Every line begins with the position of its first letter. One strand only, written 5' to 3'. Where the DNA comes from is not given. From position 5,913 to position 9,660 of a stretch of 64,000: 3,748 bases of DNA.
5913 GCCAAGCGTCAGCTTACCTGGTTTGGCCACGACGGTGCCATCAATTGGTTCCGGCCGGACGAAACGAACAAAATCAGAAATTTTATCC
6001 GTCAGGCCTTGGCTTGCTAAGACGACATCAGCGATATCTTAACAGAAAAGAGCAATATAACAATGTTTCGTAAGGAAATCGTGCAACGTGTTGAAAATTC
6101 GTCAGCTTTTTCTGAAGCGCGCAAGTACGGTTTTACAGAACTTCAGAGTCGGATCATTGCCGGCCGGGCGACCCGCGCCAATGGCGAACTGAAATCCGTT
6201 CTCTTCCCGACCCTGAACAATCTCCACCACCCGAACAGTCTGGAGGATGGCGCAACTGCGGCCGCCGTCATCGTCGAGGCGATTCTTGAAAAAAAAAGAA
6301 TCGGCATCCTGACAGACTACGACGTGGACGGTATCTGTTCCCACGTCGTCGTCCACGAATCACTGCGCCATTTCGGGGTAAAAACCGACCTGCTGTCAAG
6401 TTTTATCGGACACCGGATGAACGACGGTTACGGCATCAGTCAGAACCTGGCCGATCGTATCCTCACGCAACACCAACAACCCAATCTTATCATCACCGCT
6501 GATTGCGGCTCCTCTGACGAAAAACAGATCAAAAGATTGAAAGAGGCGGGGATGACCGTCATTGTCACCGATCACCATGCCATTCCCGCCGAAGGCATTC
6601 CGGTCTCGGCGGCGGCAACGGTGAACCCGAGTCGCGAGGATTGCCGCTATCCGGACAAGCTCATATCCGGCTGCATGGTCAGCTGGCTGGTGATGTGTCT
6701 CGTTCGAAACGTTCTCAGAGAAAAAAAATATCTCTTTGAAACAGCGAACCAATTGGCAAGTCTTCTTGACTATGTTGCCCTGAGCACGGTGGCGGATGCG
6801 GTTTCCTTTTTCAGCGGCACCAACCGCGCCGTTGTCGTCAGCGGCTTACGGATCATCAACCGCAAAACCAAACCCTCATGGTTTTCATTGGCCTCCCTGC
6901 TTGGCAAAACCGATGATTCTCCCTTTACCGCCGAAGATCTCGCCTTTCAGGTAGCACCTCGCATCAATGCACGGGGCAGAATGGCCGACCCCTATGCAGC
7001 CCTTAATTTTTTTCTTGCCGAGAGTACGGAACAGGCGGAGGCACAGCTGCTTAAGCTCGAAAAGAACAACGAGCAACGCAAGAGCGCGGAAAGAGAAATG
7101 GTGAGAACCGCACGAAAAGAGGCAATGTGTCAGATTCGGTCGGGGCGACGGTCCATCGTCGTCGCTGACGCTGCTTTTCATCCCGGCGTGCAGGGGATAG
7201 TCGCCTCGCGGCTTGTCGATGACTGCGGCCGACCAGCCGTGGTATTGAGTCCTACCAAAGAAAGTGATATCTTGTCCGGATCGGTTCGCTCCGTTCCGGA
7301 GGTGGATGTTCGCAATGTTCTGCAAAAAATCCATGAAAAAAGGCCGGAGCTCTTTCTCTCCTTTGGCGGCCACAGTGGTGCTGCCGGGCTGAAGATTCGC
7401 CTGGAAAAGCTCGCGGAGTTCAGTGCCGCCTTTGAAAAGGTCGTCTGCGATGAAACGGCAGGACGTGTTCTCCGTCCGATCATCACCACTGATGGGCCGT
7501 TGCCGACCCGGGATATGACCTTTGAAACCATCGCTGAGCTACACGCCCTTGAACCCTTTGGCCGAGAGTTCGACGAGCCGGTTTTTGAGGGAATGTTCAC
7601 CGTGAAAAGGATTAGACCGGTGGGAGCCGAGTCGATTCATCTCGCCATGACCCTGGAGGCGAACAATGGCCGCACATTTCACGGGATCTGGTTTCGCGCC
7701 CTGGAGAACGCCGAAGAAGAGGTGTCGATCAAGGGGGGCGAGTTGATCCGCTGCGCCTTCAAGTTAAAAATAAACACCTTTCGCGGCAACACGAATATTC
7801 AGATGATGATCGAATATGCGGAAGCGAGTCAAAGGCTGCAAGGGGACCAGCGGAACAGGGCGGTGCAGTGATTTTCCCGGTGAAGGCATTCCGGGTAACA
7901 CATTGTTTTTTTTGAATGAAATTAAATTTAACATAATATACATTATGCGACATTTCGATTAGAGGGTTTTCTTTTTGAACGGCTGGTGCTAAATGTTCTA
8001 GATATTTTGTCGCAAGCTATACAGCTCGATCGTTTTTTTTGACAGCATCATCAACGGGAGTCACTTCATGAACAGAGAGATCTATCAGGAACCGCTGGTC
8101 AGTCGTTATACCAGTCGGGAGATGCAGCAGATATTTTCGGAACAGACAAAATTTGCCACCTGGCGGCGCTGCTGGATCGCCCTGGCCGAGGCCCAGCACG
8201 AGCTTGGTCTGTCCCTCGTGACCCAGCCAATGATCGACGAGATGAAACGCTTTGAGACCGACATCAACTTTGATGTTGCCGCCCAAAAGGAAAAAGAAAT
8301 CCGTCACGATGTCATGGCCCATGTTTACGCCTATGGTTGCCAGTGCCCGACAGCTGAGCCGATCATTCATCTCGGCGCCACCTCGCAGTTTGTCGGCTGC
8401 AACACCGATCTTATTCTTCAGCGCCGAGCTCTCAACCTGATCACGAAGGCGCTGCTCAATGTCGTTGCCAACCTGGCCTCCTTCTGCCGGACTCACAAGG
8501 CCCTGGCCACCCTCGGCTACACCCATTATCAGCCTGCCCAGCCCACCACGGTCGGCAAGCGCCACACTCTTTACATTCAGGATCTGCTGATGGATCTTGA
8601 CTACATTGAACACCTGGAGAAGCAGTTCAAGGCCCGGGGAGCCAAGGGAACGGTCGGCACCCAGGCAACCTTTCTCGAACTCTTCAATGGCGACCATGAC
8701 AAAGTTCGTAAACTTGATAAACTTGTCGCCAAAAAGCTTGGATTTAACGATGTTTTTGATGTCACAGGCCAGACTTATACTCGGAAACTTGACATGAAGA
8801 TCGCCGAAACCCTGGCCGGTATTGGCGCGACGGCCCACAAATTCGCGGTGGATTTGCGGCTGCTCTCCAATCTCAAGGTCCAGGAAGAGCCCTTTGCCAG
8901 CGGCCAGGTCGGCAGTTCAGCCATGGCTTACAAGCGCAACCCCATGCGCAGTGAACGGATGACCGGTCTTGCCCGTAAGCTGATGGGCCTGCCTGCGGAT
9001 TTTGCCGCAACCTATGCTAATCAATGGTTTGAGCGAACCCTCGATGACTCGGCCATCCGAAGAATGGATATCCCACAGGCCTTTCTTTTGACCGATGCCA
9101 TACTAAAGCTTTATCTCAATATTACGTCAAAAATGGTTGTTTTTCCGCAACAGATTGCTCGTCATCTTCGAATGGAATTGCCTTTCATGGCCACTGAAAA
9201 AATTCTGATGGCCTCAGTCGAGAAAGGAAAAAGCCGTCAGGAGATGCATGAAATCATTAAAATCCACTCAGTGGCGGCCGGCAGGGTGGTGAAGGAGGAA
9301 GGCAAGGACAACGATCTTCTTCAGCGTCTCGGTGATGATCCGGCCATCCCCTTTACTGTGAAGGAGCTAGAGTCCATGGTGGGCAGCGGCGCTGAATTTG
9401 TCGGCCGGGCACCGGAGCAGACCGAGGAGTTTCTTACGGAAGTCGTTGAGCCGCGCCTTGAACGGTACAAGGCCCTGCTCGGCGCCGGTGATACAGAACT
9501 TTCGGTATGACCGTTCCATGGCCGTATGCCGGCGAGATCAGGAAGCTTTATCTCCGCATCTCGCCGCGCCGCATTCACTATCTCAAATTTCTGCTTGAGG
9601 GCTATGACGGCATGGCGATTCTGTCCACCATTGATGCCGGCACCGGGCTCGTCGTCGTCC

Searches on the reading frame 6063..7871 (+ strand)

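Call 53: search_protein_families(library=pfam, proteins=[window:6063-7871:+], max_evalue=0.00001)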
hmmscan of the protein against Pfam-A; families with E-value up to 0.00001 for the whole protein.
window:6063-7871:+ (602 aa): 3 families
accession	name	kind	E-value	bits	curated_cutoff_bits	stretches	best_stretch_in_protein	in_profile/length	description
PF17768.7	RecJ_OB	-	3.8e-25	88.5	27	1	476-584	1-106/107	RecJ OB domain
PF01368.27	DHH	-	9.4e-19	68.4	28.1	1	79-219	1-104/125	DHH family, N-terminal domain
PF02272.25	DHHA1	-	3.2e-14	53.7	25.9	1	366-461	5-100/102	DHHA1 domain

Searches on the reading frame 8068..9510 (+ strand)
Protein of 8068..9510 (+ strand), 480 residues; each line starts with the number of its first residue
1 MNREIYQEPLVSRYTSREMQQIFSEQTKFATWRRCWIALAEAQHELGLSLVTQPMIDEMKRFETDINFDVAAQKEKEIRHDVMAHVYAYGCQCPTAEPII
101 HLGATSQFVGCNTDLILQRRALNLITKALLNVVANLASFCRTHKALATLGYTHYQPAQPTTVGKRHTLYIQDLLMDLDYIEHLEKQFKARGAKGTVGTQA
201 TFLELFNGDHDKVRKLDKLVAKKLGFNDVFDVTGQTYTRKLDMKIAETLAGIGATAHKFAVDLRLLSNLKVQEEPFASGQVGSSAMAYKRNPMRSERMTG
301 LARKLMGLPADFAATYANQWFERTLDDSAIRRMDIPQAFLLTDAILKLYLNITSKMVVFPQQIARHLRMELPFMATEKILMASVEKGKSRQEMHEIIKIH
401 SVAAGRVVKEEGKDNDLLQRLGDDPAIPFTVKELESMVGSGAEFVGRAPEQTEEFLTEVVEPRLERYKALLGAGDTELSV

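Call 53: search_protein_families(library=pfam, proteins=[window:8068-9510:+], max_evalue=0.00001)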
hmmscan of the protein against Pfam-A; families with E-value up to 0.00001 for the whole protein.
window:8068-9510:+ (480 aa): 2 families
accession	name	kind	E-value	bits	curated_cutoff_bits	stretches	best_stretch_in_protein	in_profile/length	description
PF00206.25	Lyase_1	-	3.3e-21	76.4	27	1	60-307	73-312/312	Lyase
PF10397.14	ADSL_C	-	1.2e-15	58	32.7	1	372-455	1-79/79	Adenylosuccinate lyase C-terminus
